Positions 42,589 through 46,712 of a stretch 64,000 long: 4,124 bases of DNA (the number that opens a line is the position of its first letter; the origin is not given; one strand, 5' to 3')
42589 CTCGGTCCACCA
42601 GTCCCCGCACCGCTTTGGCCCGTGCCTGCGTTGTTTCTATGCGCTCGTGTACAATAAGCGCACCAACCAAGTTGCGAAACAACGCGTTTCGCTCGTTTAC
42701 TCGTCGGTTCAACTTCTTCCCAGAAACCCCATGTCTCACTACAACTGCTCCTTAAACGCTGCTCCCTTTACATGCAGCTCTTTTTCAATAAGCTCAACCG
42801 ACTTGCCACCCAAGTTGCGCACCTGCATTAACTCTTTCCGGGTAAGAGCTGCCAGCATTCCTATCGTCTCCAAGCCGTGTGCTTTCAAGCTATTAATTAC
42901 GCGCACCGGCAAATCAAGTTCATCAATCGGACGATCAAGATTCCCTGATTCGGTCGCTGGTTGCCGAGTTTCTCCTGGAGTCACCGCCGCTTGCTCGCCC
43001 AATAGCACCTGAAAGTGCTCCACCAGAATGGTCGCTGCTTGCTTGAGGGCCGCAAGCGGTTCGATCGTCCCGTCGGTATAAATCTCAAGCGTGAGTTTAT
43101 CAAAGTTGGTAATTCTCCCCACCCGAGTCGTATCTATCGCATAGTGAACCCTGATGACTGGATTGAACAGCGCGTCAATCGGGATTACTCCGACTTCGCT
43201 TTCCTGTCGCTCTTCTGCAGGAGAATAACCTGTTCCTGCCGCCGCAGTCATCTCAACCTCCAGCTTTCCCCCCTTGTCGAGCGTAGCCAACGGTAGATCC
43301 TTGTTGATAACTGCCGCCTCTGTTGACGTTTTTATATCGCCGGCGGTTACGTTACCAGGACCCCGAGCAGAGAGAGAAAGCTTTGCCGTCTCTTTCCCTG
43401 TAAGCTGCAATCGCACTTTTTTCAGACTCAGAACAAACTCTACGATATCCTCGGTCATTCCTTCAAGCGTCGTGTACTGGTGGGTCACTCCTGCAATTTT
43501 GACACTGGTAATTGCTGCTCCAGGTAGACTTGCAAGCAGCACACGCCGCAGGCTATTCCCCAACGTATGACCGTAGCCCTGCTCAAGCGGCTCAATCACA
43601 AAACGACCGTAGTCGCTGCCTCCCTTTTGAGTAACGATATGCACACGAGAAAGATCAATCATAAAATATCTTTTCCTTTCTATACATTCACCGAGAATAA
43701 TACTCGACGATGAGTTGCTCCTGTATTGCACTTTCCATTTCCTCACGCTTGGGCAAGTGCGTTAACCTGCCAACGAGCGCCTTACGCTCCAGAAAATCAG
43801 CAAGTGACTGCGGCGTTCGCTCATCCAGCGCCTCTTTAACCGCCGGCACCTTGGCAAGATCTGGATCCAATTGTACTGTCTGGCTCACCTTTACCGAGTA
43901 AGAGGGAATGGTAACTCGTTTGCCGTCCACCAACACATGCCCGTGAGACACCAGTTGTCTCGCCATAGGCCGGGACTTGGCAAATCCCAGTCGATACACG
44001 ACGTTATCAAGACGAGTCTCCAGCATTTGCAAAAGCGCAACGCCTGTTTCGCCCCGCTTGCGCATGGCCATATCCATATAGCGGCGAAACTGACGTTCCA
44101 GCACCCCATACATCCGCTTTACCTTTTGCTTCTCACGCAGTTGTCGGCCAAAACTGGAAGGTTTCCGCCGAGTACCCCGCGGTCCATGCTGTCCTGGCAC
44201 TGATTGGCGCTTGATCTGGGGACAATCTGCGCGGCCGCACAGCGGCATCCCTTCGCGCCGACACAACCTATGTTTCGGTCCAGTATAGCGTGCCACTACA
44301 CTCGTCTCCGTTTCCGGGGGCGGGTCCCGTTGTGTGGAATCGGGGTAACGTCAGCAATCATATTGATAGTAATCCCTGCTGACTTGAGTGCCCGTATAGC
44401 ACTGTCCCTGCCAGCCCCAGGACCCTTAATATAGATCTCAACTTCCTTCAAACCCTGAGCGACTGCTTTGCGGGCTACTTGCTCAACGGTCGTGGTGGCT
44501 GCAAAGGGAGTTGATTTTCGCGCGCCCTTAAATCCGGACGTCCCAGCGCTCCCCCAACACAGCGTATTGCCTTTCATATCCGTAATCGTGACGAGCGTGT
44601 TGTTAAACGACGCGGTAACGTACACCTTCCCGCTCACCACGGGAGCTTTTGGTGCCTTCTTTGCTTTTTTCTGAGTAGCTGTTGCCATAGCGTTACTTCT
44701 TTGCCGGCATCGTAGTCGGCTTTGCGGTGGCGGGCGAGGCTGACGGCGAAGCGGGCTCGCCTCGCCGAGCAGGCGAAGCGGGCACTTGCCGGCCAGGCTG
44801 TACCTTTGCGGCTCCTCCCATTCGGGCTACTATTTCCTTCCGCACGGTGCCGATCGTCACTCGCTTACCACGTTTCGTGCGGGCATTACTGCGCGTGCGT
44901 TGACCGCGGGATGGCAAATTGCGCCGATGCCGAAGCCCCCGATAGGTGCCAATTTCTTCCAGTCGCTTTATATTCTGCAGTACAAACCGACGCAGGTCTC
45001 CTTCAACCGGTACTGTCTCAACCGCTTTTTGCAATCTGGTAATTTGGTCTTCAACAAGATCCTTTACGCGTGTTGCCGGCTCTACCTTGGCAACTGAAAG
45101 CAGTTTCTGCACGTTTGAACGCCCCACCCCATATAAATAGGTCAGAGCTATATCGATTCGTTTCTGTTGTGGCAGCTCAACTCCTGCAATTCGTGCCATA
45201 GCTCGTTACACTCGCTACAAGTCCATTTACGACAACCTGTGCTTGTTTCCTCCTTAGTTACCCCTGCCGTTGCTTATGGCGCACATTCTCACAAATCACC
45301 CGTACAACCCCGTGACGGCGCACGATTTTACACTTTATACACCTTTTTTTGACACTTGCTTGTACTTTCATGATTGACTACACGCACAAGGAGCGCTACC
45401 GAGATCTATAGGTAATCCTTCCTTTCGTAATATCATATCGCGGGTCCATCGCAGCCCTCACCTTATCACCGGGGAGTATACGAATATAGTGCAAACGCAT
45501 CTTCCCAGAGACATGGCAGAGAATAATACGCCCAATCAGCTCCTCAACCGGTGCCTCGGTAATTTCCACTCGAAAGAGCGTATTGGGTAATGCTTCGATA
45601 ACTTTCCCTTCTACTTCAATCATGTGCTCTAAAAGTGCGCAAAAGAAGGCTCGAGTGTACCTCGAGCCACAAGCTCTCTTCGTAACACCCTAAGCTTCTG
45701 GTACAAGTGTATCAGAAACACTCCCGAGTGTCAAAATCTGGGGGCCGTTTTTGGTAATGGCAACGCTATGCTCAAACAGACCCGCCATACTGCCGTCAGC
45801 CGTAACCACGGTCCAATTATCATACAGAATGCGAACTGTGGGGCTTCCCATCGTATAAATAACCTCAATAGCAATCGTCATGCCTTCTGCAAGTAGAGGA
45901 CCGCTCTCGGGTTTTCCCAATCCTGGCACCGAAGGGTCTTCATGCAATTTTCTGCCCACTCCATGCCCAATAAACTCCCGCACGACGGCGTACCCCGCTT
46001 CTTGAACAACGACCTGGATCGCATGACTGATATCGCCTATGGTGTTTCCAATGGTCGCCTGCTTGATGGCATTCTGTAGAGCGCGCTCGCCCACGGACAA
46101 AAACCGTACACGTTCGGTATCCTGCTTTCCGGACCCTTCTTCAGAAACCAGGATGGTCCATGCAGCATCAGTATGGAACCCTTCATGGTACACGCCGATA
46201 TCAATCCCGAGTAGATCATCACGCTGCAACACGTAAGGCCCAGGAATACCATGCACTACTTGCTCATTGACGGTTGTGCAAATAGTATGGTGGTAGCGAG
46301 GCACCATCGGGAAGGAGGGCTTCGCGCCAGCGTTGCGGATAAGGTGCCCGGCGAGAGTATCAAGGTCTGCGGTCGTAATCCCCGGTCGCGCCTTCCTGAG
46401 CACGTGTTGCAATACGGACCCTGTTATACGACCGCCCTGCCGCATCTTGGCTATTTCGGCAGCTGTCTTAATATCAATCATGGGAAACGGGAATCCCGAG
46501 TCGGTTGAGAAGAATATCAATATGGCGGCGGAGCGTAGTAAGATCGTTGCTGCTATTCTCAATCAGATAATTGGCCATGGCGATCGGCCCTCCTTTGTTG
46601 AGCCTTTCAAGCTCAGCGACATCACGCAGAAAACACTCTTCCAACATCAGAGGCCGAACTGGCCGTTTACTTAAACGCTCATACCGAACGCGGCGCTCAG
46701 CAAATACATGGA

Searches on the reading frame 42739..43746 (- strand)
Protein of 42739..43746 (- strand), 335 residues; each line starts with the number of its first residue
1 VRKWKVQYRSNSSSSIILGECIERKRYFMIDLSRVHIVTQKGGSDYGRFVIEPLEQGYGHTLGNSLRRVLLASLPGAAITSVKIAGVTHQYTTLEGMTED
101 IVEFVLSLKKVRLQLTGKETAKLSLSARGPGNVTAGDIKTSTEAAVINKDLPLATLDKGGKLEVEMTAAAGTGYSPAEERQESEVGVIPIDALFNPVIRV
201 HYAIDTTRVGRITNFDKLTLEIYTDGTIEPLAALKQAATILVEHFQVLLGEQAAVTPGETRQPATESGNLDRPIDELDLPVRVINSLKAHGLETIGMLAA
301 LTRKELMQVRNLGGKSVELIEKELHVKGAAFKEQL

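Call 69: search_protein_families(library=pfam, proteins=[window:42739-43746:-], max_evalue=0.00001)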
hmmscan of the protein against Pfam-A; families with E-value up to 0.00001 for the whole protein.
window:42739-43746:- (335 aa): 3 families
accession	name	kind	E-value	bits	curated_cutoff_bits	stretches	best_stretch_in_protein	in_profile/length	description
PF01000.31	RNA_pol_A_bac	-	8.7e-30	103.8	33.9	1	82-195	1-119/119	RNA polymerase Rpb3/RpoA insert domain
PF01193.29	RNA_pol_L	-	6e-24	84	24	1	52-245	1-74/74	RNA polymerase Rpb3/Rpb11 dimerisation domain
PF03118.21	RNA_pol_A_CTD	-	1.4e-16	60.4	23.8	1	266-325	7-66/67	Bacterial RNA polymerase, alpha chain C terminal domain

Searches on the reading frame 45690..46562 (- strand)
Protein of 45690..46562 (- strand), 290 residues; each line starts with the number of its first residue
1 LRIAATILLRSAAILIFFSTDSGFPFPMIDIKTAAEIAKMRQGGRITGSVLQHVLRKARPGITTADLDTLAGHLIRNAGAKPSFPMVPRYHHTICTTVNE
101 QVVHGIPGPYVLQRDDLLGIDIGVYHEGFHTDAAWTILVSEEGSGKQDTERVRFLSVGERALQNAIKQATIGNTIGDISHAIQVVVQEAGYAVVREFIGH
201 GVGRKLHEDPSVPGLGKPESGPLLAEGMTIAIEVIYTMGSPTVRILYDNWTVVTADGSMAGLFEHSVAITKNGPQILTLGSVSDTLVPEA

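Call 69: search_protein_families(library=pfam, proteins=[window:45690-46562:-], max_evalue=0.00001)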
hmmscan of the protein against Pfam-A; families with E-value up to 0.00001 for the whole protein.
window:45690-46562:- (290 aa): 1 family
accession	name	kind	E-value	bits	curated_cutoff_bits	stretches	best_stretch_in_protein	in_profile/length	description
PF00557.29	Peptidase_M24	-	9e-39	133.8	23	1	39-244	2-199/208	Metallopeptidase family M24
